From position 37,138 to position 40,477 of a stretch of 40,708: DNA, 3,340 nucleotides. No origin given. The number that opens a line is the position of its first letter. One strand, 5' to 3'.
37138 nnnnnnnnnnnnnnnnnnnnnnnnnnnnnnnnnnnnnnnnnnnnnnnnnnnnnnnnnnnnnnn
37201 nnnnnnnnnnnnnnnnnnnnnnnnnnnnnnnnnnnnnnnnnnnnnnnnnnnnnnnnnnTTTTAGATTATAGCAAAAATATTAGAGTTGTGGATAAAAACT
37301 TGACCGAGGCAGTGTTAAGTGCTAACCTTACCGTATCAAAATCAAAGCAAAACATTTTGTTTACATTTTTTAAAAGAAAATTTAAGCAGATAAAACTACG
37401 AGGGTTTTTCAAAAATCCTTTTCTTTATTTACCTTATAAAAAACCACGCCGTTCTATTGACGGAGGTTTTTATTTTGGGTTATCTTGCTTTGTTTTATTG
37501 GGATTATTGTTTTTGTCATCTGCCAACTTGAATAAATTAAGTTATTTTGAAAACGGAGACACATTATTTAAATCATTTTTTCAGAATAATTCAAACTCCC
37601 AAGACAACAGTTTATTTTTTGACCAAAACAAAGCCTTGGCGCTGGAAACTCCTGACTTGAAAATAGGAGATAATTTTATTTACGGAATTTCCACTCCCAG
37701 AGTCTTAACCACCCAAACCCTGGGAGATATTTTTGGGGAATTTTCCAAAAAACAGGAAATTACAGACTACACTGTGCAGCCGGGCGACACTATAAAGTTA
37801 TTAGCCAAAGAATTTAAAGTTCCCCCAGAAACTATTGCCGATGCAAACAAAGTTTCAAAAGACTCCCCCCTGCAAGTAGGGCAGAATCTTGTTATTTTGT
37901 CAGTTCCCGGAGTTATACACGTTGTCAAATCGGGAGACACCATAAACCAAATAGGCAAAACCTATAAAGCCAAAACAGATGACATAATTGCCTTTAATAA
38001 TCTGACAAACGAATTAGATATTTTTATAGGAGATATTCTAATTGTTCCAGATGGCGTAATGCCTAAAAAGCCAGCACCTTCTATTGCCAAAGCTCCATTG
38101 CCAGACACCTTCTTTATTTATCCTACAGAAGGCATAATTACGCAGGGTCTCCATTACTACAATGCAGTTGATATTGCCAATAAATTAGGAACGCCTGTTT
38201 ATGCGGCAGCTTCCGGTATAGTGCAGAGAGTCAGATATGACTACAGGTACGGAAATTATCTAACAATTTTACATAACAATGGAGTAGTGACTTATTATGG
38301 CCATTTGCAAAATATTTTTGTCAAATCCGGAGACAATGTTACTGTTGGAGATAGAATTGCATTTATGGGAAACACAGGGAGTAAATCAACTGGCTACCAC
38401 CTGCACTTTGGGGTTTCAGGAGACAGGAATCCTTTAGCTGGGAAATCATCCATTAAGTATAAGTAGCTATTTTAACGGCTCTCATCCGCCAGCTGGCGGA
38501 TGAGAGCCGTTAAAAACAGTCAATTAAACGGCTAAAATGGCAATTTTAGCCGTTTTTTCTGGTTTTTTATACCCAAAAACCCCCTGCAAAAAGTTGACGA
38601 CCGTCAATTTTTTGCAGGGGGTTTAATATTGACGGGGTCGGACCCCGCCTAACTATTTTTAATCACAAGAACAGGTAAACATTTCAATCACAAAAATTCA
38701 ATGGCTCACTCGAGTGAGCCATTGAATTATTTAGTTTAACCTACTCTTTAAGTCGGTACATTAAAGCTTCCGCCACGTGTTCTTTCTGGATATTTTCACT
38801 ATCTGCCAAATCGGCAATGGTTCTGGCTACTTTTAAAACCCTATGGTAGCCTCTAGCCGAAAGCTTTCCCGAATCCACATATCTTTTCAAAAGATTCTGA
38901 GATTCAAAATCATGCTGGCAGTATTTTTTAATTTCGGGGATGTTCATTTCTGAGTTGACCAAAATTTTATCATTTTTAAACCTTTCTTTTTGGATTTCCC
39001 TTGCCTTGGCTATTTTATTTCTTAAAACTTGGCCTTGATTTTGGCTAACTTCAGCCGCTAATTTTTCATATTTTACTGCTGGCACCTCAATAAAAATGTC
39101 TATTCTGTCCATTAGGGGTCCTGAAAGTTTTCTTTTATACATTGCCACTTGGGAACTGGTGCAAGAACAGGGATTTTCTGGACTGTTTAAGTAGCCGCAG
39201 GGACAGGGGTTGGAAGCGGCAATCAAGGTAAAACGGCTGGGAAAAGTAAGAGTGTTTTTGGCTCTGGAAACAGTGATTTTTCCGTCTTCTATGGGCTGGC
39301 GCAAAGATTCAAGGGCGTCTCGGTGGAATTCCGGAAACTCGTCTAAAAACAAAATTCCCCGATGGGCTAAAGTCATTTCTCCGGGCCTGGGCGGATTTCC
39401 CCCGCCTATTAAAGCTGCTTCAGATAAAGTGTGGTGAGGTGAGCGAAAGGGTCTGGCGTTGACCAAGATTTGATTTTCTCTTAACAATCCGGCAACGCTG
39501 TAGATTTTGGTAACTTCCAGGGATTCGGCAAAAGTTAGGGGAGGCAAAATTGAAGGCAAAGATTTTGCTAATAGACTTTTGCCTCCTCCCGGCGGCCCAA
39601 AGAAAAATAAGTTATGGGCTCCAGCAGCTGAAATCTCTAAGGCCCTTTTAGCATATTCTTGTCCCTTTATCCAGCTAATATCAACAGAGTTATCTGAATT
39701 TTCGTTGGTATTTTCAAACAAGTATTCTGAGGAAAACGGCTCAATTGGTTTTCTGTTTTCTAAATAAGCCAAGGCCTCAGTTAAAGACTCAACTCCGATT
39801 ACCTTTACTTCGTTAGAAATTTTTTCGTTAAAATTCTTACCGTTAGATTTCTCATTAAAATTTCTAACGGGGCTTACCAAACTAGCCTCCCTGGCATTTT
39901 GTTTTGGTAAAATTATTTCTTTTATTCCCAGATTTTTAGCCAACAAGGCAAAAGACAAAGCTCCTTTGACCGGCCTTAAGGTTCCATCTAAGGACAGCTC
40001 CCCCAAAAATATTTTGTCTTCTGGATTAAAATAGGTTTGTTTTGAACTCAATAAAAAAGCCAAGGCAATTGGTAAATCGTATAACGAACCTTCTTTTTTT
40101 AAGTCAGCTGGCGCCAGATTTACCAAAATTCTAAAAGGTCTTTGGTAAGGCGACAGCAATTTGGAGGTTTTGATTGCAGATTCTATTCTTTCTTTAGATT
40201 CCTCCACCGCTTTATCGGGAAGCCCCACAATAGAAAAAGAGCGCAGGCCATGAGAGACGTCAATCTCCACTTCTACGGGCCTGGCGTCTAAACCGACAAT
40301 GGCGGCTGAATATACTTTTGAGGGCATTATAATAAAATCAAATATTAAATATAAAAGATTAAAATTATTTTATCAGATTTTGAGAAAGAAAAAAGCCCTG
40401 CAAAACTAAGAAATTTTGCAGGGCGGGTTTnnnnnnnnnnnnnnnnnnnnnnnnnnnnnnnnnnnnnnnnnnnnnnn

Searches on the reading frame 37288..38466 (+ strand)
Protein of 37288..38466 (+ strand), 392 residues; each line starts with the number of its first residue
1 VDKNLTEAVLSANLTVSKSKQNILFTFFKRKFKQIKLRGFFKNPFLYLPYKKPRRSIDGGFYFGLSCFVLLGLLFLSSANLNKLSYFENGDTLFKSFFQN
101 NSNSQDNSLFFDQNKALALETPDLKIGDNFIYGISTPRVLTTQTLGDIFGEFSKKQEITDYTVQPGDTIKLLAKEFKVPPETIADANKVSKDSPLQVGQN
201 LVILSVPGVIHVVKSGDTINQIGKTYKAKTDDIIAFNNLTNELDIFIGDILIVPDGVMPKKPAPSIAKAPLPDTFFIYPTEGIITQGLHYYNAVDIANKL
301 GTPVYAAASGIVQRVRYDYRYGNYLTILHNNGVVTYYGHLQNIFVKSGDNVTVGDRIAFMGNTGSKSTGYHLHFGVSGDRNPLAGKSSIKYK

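Call 69: search_protein_families(library=pfam, proteins=[window:37288-38466:+], max_evalue=0.001)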
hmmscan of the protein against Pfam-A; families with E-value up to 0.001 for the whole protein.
window:37288-38466:+ (392 aa): 6 families
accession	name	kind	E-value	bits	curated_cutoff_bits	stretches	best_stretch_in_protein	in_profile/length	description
PF01551.29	Peptidase_M23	-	5.1e-27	94.3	28.7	1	291-382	3-93/96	Peptidase family M23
PF01476.26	LysM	-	9.1e-22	77.2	20.9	2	161-203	1-42/43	LysM domain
PF23473.1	LysM3_LYK4_5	-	1.2e-11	45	29.3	2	161-193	5-37/48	LYK4/5 LysM3 domain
PF23462.1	LysM3_NFP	-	1.9e-05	25.6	28.1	0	214-241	8-35/48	NFP LysM3 domain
PF23446.1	LysM1_NFP_LYK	-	5.1e-05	24.5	36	0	167-203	16-53/60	NFP/LYK LysM1 domain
PF00364.28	Biotin_lipoyl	-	0.00092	19.4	22.1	0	338-358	51-71/73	Biotin-requiring enzyme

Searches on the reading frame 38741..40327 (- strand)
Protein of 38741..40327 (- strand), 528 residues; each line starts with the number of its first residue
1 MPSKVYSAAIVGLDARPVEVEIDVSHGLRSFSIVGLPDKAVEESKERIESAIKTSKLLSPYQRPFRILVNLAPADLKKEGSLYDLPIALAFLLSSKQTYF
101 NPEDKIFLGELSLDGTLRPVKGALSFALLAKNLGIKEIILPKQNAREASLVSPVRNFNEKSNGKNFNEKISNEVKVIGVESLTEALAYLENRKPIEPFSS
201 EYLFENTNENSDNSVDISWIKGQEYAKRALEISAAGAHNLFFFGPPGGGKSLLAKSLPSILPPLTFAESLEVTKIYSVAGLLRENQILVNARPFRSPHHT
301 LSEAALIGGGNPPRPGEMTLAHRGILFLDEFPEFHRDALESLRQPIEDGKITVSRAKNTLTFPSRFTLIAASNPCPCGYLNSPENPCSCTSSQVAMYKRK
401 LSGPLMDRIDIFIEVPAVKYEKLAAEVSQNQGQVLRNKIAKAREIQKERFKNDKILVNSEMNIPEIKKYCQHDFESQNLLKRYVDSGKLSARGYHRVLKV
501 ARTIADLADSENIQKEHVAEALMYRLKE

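Call 69: search_protein_families(library=pfam, proteins=[window:38741-40327:-], max_evalue=0.001)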
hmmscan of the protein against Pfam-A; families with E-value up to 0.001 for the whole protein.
window:38741-40327:- (528 aa): 6 families
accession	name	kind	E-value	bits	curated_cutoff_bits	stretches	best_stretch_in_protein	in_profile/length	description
PF01078.27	Mg_chelatase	-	5.5e-91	304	20.3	1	216-422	1-206/207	Magnesium chelatase, subunit ChlI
PF13541.12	ChlI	-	1.1e-41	142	27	1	20-144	1-121/121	Subunit ChlI of Mg-chelatase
PF13335.12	Mg_chelatase_C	-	1.2e-31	109.6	26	1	433-525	5-94/94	Magnesium chelatase, subunit ChlI C-terminal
PF00493.29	MCM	-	2.6e-09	37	23.3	1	315-413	114-202/224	MCM P-loop domain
PF07728.20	AAA_5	-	4e-08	33.8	22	1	239-376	1-125/139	AAA domain (dynein-related subfamily)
PF05362.19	Lon_C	-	0.00046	20.2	21.1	1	104-148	132-176/205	Lon protease (S16) C-terminal proteolytic domain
